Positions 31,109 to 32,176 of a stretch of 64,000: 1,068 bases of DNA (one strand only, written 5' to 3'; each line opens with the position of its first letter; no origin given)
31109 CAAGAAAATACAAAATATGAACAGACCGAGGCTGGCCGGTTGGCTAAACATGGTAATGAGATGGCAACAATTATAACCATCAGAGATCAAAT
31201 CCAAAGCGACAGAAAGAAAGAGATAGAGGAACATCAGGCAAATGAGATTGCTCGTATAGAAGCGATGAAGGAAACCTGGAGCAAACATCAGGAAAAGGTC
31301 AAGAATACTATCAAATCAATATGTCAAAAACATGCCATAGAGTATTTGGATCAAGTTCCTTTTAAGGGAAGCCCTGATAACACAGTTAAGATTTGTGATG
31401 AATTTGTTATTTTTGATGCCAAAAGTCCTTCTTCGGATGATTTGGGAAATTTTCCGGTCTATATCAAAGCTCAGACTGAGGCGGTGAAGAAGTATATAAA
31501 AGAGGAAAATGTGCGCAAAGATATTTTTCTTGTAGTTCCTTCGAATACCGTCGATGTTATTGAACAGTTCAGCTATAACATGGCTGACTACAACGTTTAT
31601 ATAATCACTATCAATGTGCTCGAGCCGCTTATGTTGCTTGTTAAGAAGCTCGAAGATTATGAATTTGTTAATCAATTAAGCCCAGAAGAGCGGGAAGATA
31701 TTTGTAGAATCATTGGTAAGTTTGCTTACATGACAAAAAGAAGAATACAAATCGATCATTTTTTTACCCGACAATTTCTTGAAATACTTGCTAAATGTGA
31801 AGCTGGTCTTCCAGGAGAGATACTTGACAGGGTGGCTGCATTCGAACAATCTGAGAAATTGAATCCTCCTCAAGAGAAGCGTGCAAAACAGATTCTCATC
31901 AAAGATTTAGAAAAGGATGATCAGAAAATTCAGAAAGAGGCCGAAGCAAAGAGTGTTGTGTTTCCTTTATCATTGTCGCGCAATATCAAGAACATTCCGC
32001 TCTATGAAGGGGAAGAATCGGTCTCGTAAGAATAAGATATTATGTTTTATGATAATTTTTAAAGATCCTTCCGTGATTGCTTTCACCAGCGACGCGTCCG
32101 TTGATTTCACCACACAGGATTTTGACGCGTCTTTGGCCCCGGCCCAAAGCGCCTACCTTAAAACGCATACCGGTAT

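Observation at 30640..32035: AT-rich single-gene island encoding an RmuC-like coiled-coil protein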

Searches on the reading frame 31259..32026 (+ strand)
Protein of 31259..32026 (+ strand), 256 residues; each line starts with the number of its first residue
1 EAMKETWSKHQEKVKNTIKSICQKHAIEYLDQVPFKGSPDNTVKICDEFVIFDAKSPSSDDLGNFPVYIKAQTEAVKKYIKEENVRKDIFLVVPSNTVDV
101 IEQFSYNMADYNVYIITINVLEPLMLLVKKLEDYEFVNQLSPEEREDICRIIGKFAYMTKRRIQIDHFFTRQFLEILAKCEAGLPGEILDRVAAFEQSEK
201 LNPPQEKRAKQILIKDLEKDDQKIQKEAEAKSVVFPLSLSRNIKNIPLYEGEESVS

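Call 36: predict_structure(alignment_id=A2)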
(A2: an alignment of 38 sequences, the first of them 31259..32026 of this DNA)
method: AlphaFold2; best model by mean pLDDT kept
length: 256 residues; sequences in the alignment: 38
mean_pLDDT: 70.6   pTM: 0.49
mean pLDDT of the five models: 70.6, 69.3, 57.5, 56.8, 48.2
residues with pLDDT >= 90: 31; 70-90: 108; 50-70: 73; < 50: 44
segments of 3 or more residues with pLDDT < 50: 131-135, 206-214, 233-256
pLDDT, mean of each block of 10 residues (from residue 1): 78 94 89 87 89 80 76 86 89 81 76 88 80 52 68 60 56 69 73 68 47 50 63 47 43 36
secondary structure, 60 per line:
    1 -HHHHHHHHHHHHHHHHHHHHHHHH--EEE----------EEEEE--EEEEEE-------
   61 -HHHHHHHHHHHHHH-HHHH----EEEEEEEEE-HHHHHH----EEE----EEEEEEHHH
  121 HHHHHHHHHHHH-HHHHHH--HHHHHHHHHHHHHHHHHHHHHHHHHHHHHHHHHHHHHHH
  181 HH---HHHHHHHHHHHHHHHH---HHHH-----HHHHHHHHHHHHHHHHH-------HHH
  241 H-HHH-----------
elements in order: H2-25 E28-30 E41-45 E48-53 H62-75 H77-80 E85-93 H95-100 E105-107 E112-117 H118-132 H134-139 H142-182 H186-201 H205-208 H214-230 H238-241

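Call 38: search_protein_representatives(alignment_id=A2)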
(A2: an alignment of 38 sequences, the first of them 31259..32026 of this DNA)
Query: 38 sequences, 258 profile positions. Proteins with E-value up to 0.001 (for the whole library): 365; up to 1e-10: 304; up to 1e-30: 167. The best 150 are listed.
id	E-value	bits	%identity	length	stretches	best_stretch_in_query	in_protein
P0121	3.9e-117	406.9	-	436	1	2-229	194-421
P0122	2.4e-113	394.4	-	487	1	2-254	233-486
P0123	5.2e-113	393.3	-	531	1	2-252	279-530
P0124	1.4e-112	391.9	-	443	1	2-249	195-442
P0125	3.1e-107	374.4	-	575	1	2-253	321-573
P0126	3.0e-106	371.2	-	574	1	2-252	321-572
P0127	6.3e-106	370.1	-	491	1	2-254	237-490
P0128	9.1e-103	359.8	-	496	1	2-254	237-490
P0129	4.3e-102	357.6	-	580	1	2-251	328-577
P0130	4.6e-102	357.5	-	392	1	1-227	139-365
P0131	1.8e-101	355.5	-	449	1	1-252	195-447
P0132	2.0e-101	355.4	-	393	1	2-241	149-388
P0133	6.9e-101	353.6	-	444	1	2-251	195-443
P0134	1.6e-100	352.4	-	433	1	2-252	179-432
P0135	5.0e-100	350.8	-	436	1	2-255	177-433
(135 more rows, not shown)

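Call 47: find_related_loci(query=A2, collection=genome_contigs, flank=10000)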
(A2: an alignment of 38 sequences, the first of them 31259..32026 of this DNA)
Query A2 (256 aa) in genome_contigs; peptide patterns used: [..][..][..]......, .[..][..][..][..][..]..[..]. (x = any residue, [..] = any of these).
497 stretches matched a pattern; 474 encode a relative of the query (tblastn E <= 1e-3); the best 80 are kept; 80 distinct loci.
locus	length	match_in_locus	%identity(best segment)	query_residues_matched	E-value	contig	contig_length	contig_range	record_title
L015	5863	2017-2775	74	1-253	2e-134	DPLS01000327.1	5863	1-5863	MAG TPA_asm: Bacteroidetes bacterium isolate UBA11986 contig_165933, whole genome shotgun sequence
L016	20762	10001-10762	74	2-255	1e-133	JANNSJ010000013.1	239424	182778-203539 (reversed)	MAG: Bacteroidota bacterium isolate SOY_31_metabat_225 SOY_31_k141_3282785, whole genome shotgun sequence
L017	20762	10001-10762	73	2-254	6e-133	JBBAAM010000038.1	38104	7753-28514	MAG: Melioribacteraceae bacterium isolate SO_2017_GW3_42 scaffold_747_c1_OW296A_2017, whole genome shotgun sequence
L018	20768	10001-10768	69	1-256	6e-132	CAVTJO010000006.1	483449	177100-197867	MAG: uncultured Bacteroidetes bacterium isolate MFD05942.bin.1.467 genome assembly, contig: contig_17496, whole genome s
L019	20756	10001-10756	73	1-252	6e-132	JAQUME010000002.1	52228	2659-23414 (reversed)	MAG: Candidatus Omnitrophota bacterium isolate STD1_147 NODE_1222_length_52228_cov_9.849523_Sandtown_D1, whole genome sh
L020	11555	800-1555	75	1-252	3e-131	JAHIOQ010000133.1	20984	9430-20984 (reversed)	MAG: Candidatus Omnitrophota bacterium isolate KR13_S3.mb.139 KR13_S3.mb.139_k141_504643, whole genome shotgun sequence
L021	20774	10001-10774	73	1-256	1e-130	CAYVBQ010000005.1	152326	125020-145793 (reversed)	MAG TPA_asm: uncultured Melioribacter sp. isolate SRP302447_co1_415 genome assembly, contig: NODE_385_length_152326_cov_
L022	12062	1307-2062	74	1-252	3e-130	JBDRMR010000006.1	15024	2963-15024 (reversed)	MAG: Candidatus Omnitrophota bacterium isolate MEGAHIT-group-1.84 k141_5306991, whole genome shotgun sequence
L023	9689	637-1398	69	1-254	9e-129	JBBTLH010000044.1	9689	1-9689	MAG: Candidatus Omnitrophota bacterium isolate H51-bin162_1 H51_bin162_1_000000000044, whole genome shotgun sequence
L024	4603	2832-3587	69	1-252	6e-126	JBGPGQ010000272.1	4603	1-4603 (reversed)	MAG: Bacteroidota bacterium isolate OBJ_0618_7090110_39 k141_4003249_length_4603_cov_12.0000, whole genome shotgun seque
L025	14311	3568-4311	70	2-249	2e-124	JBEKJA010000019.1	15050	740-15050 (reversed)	MAG: Syntrophales bacterium isolate SPRUCE 312 SPRUCE_312_19, whole genome shotgun sequence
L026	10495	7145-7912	68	1-256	1e-122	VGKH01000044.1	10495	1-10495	MAG: Candidatus Omnitrophota bacterium isolate K_DeepCast_250m_m2_027 K_DeepCast_250m_m2_027_Ga0194125_10013708, whole g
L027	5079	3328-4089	67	1-254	7e-123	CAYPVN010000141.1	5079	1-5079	MAG TPA_asm: uncultured Chitinophagales bacterium isolate SRP119689_co1_59 genome assembly, contig: NODE_27669_length_50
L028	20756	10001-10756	68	3-254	6e-121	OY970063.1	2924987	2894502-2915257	MAG: uncultured delta proteobacterium isolate MFD10007.bin.1.119 genome assembly, chromosome: 1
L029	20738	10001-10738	68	4-249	7e-120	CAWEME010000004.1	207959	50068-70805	MAG: uncultured Alphaproteobacteria bacterium isolate MFD03044.bin.1.109 genome assembly, contig: contig_17340, whole ge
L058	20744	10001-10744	58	3-249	2e-104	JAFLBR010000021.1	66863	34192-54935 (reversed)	MAG: Cytophagales bacterium isolate UWPOB_CYTO2 gnl_X_AECHOMIF_21, whole genome shotgun sequence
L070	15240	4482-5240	59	3-254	8e-104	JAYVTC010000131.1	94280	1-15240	MAG: Cyclobacteriaceae bacterium isolate GL74_DN_metabinner_5 GL74_DN_metabinner_5_130, whole genome shotgun sequence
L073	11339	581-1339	59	3-254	7e-104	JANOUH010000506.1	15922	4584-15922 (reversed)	MAG: Cytophagales bacterium isolate VAR_39_metabat_179 VAR_39_k141_749657, whole genome shotgun sequence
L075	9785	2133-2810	66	3-228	3e-103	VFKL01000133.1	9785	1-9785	MAG: Chitinophagaceae bacterium isolate Bin_61_1 c_000001803046, whole genome shotgun sequence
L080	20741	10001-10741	60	4-249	3e-103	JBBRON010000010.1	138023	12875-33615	MAG: Cytophagales bacterium isolate La1_metabat2.305 LA1C_B2.305_k141_2295235L_138023_cov_15.6702, whole genome shotgun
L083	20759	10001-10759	58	3-254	3e-103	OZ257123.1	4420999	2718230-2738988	MAG: Cyclobacteriaceae bacterium isolate 807c80a1-3fc2-4da7-9c2d-e3d4965bcdf0 genome assembly, chromosome: 1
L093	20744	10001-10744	57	3-249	8e-103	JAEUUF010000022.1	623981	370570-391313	MAG: Cyclobacteriaceae bacterium isolate new MAG-348 k141_4499068, whole genome shotgun sequence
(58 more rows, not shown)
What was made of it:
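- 474 of 185,579 species genomes in about 10 phyla carry it, with 55-76% identity in the domain (call 47).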

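Call 51: search_protein_families(library=pfam, proteins=[L070:5664-6035:+, L083:8067-9308:-, L073:1382-1753:+, L058:13411-14475:-, L058:14475-15713:-, L058:5808-6425:+, L093:8893-9432:+, L080:7468-8775:-, L075:3010-3738:+, L026:8289-9008:+], max_evalue=0.001)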
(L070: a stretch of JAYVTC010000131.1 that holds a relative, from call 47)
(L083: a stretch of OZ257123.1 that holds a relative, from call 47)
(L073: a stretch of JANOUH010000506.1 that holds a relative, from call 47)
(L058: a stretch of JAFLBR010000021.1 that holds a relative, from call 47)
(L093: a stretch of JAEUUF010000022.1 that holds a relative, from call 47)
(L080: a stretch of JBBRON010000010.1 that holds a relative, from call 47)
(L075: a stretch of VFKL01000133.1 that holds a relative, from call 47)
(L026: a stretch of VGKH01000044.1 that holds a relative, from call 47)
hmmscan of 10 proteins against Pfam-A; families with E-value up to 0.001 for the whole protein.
L070:5664-6035:+ (124 aa): 1 family
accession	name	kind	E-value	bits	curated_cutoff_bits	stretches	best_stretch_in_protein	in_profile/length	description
PF00166.26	Cpn10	-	3.6e-15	56.2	21.1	1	12-116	2-90/93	Chaperonin 10 Kd subunit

L083:8067-9308:- (414 aa): 2 families
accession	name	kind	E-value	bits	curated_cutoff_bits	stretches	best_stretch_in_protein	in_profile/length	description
PF00202.27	Aminotran_3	-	3.2e-128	428.3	30.5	1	18-407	1-403/403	Aminotransferase class-III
PF01212.27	Beta_elim_lyase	-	1.1e-05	25.3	27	1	91-231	37-168/288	Beta-eliminating lyase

L073:1382-1753:+ (124 aa): 0 families

L058:13411-14475:- (355 aa): 1 family
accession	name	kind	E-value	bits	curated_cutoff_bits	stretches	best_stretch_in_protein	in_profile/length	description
PF07635.16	PSCyt1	-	0.00055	20.9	22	0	261-332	1-56/59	Planctomycete cytochrome C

L058:14475-15713:- (413 aa): 2 families
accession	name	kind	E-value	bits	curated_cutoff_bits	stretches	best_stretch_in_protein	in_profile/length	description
PF13229.12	Beta_helix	-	4e-13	49.7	25.9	1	138-281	21-144/158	Right handed beta helix region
PF05048.19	NosD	-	8.3e-11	42.2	23.6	2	118-275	16-173/212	Periplasmic copper-binding protein (NosD)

L058:5808-6425:+ (206 aa): 3 families
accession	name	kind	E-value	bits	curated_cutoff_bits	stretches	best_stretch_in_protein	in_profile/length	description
PF13419.12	HAD_2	-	5e-14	53.2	23.8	1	56-184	44-174/178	Haloacid dehalogenase-like hydrolase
PF00702.32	Hydrolase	-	1.4e-12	48.8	26.4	1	6-182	2-191/191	haloacid dehalogenase-like hydrolase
PF13242.12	Hydrolase_like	-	0.00011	22.5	22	1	144-187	3-47/75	HAD-hyrolase-like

L093:8893-9432:+ (180 aa): 5 families
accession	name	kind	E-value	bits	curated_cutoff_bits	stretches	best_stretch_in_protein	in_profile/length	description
PF00364.28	Biotin_lipoyl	-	1.7e-20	73.1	22.1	1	114-179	2-72/73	Biotin-requiring enzyme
PF13533.13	Biotin_lipoyl_2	-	8.1e-16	57.8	29.8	2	152-179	3-30/32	Biotin-lipoyl like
PF13437.12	HlyD_3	-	8.3e-07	30.1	22.2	0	114-143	1-30/106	HlyD family secretion protein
PF05896.17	NQRA_N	-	1.4e-05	25.7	25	0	105-164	21-79/94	NqrA N-terminal barrel-sandwich hybrid domain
PF16576.10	HlyD_D23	-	1.5e-05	24.9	30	0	111-144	107-140/214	Barrel-sandwich domain of CusB or HlyD membrane-fusion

L080:7468-8775:- (436 aa): 2 families
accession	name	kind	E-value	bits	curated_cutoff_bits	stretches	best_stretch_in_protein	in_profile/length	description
PF13286.11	HD_assoc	-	4.5e-09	37.2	22.2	1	332-429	10-90/91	Phosphohydrolase-associated domain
PF01966.28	HD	-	2.1e-06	28.4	22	1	60-134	1-61/116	HD domain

L075:3010-3738:+ (243 aa): 1 family
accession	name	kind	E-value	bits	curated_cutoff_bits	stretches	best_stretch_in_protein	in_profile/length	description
PF04402.19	SIMPL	-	2.5e-22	80.6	25.2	1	35-203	1-160/205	Protein of unknown function (DUF541)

L026:8289-9008:+ (240 aa): 1 family
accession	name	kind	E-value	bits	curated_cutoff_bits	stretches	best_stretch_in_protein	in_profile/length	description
PF02578.20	Cu-oxidase_4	-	2.4e-62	210.9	22.9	1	35-238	29-238/238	Multi-copper polyphenol oxidoreductase laccase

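Call 53: search_solved_structures(query=A2, max_evalue=10)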
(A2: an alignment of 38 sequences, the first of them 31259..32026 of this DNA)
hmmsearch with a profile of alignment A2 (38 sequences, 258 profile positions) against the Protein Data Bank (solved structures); distinct sequences matched with E-value up to 10: 2.
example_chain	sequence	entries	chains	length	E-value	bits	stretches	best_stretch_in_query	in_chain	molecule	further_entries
1h6q_A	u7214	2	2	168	0.79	12.6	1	55-116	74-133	TRANSLATIONALLY CONTROLLED TUMOR PROTEIN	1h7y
3v9j_A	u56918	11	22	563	1.6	11.6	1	41-107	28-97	Delta-1-pyrroline-5-carboxylate dehydrogenase, mitochondrial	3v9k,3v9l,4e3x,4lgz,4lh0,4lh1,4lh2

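Call 80: search_protein_families(library=padloc, alignment_id=A4, max_evalue=0.00001)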
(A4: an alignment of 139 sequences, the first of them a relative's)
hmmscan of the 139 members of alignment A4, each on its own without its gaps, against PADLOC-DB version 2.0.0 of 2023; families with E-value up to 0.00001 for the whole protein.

A. member 1, L046:1035-2342:+ (436 aa): 0 families

B. families by the number of members that match (of 139 scanned): 256 families (the first 25 are shown)
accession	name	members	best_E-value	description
PDLC04140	mad8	6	4.6e-19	mads_8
PDLC02980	AriA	5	4e-18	-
PDLC02335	AbiLi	5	8.8e-12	AbiLi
PDLC04135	mad3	4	3.4e-55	mads_3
PDLC03878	NsnB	4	3e-17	-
PDLC04134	mad2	3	8.8e-13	mads_2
PDLC02914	ATPase-Toprim_I-B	3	3.8e-11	-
PDLC00281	PtuA1|PtuA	3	2.1e-09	AAA ATPase domain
PDLC04164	AriA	3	3e-09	-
PDLC00290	PtuA1|PtuA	3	1.6e-08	AAA ATPase domain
PDLC02358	Old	2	2.6e-61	Old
PDLC02979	AriA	2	4.9e-57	-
PDLC03612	REase_MTase_IIG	2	3.2e-49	Type IIG restriction enzyme-methyltransferase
PDLC02304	AbiEii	2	3.2e-47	AbiEii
PDLC03601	REase_MTase_IIG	2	5.2e-46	Type IIG restriction enzyme-methyltransferase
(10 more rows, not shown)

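Call 81: search_protein_families(library=pfam, alignment_id=A4, max_evalue=0.00001)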
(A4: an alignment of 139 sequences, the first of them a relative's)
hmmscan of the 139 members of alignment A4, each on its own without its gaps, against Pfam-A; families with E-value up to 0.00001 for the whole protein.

A. member 1, L046:1035-2342:+ (436 aa): 1 family
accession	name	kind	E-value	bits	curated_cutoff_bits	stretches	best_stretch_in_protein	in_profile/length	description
PF20094.4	GWxTD_dom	-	3.8e-62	209.5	26.9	1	258-429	1-172/172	GWxTD domain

B. families by the number of members that match (of 139 scanned): 158 families (the first 25 are shown)
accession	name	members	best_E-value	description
PF02578.20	Cu-oxidase_4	4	6e-66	Multi-copper polyphenol oxidoreductase laccase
PF01027.25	Bax1-I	4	1.1e-61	Inhibitor of apoptosis-promoting Bax1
PF00009.33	GTP_EFTU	4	4.3e-51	Elongation factor Tu GTP binding domain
PF16658.11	RF3_C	4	8.8e-47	Class II release factor RF3, C-terminal domain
PF22042.2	EF-G_D2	4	3.8e-25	Elongation factor G domain 2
PF04402.19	SIMPL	4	2.5e-22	Protein of unknown function (DUF541)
PF13304.12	AAA_21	4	2.6e-17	AAA domain, putative AbiEii toxin, Type IV TA system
PF02463.25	SMC_N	4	6.9e-15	RecF/RecN/SMC N terminal domain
PF13476.12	AAA_23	4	7.7e-13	AAA domain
PF01926.29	MMR_HSR1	4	3.9e-07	50S ribosome-binding GTPase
PF13036.11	LpoB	3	3.3e-45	Peptidoglycan-synthase activator LpoB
PF00085.26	Thioredoxin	3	1.1e-13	Thioredoxin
PF13555.12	AAA_29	3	1.2e-08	P-loop containing region of AAA domain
PF20094.4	GWxTD_dom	2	3.8e-62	GWxTD domain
PF00198.28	2-oxoacid_dh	2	5.5e-61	2-oxoacid dehydrogenases acyltransferase (catalytic domain)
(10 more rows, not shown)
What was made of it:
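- Most neighbours are housekeeping genes (calls 80, 81).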

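Call 89: search_dna_similar(query=window:31259-32026:+, collection=plasmids, mode=protein, max_evalue=0.001, max_rows=15)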
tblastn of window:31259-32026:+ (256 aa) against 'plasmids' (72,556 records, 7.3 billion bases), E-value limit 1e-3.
No match.
